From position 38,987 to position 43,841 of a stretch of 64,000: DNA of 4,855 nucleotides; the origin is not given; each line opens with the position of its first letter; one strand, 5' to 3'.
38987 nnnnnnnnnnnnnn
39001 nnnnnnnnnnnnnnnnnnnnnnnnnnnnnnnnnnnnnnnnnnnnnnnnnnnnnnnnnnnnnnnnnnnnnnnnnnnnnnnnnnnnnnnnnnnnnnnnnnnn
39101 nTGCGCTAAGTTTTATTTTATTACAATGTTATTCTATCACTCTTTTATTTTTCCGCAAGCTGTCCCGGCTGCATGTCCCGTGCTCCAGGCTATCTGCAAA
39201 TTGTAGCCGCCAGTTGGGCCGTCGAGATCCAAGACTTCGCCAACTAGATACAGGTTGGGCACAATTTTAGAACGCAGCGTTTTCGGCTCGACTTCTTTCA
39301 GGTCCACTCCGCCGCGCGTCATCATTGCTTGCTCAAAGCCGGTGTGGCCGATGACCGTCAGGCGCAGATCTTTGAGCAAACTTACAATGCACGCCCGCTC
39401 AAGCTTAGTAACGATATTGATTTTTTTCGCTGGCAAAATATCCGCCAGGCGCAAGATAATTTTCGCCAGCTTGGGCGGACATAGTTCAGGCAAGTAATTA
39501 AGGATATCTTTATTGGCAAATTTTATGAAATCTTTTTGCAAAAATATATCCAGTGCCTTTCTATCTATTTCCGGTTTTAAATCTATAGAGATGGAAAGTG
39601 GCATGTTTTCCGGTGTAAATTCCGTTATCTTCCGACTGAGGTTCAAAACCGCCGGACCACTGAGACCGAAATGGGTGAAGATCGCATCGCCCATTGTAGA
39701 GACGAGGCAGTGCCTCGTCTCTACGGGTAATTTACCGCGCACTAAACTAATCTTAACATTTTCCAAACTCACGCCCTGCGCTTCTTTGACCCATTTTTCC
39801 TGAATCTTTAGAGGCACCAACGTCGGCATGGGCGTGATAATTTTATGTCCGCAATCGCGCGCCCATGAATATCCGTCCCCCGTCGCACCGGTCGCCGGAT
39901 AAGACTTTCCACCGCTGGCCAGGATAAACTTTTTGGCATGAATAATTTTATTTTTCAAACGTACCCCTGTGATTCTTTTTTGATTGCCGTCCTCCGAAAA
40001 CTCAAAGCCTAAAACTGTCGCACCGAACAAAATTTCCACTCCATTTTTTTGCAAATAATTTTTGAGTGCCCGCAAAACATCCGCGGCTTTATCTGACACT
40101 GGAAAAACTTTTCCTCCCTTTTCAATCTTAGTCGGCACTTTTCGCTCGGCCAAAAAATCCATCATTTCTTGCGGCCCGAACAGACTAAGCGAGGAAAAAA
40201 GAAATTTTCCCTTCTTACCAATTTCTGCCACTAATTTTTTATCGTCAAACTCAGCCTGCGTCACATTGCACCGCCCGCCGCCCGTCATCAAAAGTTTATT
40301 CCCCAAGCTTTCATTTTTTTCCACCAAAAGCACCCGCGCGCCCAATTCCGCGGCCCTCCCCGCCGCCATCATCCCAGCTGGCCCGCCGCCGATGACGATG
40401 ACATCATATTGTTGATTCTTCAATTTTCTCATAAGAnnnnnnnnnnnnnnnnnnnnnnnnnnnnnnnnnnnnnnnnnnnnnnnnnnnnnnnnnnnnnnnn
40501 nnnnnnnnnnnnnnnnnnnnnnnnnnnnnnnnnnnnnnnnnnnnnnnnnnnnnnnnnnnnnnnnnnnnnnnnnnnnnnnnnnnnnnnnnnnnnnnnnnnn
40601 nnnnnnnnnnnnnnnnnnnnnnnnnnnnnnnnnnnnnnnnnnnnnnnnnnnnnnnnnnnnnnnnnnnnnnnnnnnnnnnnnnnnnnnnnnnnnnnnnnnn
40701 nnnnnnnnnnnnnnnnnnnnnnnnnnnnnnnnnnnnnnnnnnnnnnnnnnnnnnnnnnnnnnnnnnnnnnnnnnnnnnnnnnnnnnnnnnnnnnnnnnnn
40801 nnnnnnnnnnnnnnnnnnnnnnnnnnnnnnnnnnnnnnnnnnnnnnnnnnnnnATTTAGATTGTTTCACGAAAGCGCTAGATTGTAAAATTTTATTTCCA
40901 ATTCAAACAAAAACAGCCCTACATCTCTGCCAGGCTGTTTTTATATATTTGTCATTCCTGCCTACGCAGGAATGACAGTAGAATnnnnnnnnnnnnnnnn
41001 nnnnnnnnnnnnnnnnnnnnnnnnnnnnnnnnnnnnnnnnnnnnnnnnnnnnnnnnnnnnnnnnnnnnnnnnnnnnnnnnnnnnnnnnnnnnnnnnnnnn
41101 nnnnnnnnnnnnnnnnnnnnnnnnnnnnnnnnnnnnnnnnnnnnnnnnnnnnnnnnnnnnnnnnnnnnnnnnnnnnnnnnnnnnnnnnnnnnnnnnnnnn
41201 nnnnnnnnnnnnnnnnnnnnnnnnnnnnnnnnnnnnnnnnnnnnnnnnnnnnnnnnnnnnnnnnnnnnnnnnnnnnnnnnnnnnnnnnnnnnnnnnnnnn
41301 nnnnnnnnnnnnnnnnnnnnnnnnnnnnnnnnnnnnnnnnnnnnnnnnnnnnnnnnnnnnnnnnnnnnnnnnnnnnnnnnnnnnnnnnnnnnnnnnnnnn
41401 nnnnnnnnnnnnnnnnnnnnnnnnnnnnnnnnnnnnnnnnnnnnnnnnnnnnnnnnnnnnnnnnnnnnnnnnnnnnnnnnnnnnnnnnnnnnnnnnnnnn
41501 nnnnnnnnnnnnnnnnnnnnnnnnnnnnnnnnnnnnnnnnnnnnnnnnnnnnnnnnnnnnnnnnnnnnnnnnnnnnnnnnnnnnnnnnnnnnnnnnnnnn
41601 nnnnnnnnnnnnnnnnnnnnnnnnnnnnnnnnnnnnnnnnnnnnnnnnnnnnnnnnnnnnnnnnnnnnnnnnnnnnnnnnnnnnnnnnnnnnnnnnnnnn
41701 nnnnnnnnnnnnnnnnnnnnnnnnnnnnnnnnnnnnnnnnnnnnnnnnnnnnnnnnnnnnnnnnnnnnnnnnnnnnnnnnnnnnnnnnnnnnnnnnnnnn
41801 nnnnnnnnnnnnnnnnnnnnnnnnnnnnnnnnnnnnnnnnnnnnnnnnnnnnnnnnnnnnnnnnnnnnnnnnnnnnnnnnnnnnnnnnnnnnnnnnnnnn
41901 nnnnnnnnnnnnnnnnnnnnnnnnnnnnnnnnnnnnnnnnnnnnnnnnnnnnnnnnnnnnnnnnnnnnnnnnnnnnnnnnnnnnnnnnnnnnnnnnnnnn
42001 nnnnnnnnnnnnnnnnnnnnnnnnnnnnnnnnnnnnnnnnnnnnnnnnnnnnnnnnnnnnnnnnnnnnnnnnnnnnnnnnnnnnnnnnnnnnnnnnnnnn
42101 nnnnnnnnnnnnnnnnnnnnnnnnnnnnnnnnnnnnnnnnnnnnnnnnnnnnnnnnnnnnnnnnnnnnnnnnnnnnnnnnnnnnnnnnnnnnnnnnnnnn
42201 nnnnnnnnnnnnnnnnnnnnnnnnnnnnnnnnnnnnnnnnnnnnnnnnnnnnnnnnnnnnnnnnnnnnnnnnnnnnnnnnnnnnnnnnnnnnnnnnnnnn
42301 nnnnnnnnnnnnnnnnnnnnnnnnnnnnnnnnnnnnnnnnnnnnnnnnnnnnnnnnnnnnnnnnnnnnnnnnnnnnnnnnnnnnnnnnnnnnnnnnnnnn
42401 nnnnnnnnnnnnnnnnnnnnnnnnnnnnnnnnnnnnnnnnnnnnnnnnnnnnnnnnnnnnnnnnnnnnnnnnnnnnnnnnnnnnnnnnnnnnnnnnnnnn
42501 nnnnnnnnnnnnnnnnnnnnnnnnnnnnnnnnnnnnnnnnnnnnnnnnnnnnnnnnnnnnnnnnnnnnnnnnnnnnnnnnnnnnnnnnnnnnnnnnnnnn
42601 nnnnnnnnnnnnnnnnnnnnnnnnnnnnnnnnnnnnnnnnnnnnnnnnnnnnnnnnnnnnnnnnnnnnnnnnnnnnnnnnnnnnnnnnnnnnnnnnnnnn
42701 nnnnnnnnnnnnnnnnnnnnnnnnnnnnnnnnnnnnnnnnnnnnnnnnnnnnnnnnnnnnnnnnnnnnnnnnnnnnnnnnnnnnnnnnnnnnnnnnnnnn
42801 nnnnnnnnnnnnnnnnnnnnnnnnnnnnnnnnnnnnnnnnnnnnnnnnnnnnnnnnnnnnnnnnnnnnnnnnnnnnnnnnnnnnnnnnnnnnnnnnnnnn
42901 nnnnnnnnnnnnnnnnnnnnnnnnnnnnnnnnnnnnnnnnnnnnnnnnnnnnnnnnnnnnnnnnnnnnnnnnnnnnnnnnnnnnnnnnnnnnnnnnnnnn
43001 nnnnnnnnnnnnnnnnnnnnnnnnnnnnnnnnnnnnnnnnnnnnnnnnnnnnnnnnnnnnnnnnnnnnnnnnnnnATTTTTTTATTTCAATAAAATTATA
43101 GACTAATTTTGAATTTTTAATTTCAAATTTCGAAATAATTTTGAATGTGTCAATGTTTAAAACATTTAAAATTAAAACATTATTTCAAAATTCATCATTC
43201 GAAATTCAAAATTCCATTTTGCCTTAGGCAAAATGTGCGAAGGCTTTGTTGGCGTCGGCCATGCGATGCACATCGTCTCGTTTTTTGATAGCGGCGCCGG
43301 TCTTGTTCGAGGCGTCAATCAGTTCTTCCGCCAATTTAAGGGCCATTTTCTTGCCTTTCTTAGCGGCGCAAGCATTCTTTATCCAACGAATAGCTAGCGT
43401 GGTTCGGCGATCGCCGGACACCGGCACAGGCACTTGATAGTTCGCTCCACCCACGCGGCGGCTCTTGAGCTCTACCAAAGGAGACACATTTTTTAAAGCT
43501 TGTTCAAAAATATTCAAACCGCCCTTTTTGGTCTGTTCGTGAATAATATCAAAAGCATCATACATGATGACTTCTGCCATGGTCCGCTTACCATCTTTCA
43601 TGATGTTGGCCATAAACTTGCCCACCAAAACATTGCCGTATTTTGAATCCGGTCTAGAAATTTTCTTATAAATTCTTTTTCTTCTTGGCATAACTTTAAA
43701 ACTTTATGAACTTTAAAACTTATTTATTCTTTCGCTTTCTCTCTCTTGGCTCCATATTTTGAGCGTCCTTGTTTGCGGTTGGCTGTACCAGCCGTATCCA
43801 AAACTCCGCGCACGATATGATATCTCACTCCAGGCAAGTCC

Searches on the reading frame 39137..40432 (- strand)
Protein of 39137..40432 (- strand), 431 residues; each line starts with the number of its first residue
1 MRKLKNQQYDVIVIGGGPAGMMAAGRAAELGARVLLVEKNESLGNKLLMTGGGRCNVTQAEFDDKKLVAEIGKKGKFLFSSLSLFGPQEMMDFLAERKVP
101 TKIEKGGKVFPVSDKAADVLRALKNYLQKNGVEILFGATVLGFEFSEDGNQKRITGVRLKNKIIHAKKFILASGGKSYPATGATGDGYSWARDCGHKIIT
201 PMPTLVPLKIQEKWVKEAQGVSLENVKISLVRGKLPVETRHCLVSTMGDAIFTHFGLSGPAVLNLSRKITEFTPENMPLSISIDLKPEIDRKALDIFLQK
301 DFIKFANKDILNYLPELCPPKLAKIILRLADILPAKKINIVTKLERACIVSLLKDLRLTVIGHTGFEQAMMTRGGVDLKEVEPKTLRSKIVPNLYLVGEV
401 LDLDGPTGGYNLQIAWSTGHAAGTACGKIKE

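Call 37: search_protein_families(library=pfam, proteins=[window:39137-40432:-])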
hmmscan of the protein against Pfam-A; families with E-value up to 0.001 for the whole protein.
window:39137-40432:- (431 aa): 14 families
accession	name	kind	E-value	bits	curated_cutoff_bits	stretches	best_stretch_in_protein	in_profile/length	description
PF03486.20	HI0933_like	-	5.9e-84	281.8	50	1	10-424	2-243/244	HI0933-like protein Rossmann domain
PF22780.1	HI0933_like_1st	-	1.5e-33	116.4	27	1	203-370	2-164/165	HI0933-like protein barrel and H2TH domain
PF12831.13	FAD_oxidored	-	7.4e-16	58.9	27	1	10-174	1-145/416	FAD dependent oxidoreductase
PF00890.30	FAD_binding_2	-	3.3e-12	46.8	20.4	1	10-58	1-49/414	FAD binding domain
PF01266.30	DAO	-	1.4e-11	45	27.9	2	10-44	1-35/353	FAD dependent oxidoreductase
PF07992.20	Pyr_redox_2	-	1.1e-10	41.8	26.1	1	9-180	1-114/291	Pyridine nucleotide-disulphide oxidoreductase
PF00070.33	Pyr_redox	-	4e-09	37.3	22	1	11-44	2-35/82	Pyridine nucleotide-disulphide oxidoreductase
PF01494.25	FAD_binding_3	-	5.7e-09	36.1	22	1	9-177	2-161/349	FAD binding domain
PF01134.28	GIDA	-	1.1e-08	35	22.1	1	10-40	1-31/391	Glucose inhibited division protein A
PF13450.12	NAD_binding_8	-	1.6e-05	25.5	21.9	1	13-44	1-32/68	NAD(P)-binding Rossmann-like domain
PF01262.27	AlaDh_PNT_C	-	1.8e-05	24.7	23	1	10-59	30-80/214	Alanine dehydrogenase/PNT, C-terminal domain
PF13738.12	Pyr_redox_3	-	0.00045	20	30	0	12-45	1-34/305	Pyridine nucleotide-disulphide oxidoreductase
PF01946.23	Thi4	-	0.0005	19.8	26.2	0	7-48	16-58/235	Thi4 family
PF05834.18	Lycopene_cycl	-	0.00077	19.1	23.4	0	10-43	1-36/380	Lycopene cyclase protein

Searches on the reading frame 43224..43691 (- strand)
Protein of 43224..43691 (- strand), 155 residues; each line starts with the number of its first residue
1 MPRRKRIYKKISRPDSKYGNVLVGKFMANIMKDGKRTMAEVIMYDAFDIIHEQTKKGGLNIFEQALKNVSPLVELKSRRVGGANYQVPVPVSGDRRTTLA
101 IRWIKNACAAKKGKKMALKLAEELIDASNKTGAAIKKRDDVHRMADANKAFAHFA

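Call 37: search_protein_families(library=pfam, proteins=[window:43224-43691:-])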
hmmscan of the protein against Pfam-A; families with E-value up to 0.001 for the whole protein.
window:43224-43691:- (155 aa): 1 family
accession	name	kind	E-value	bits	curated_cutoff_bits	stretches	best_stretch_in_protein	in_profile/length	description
PF00177.27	Ribosomal_S7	-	1.4e-58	197.1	24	1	2-149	1-148/148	Ribosomal protein S7p/S5e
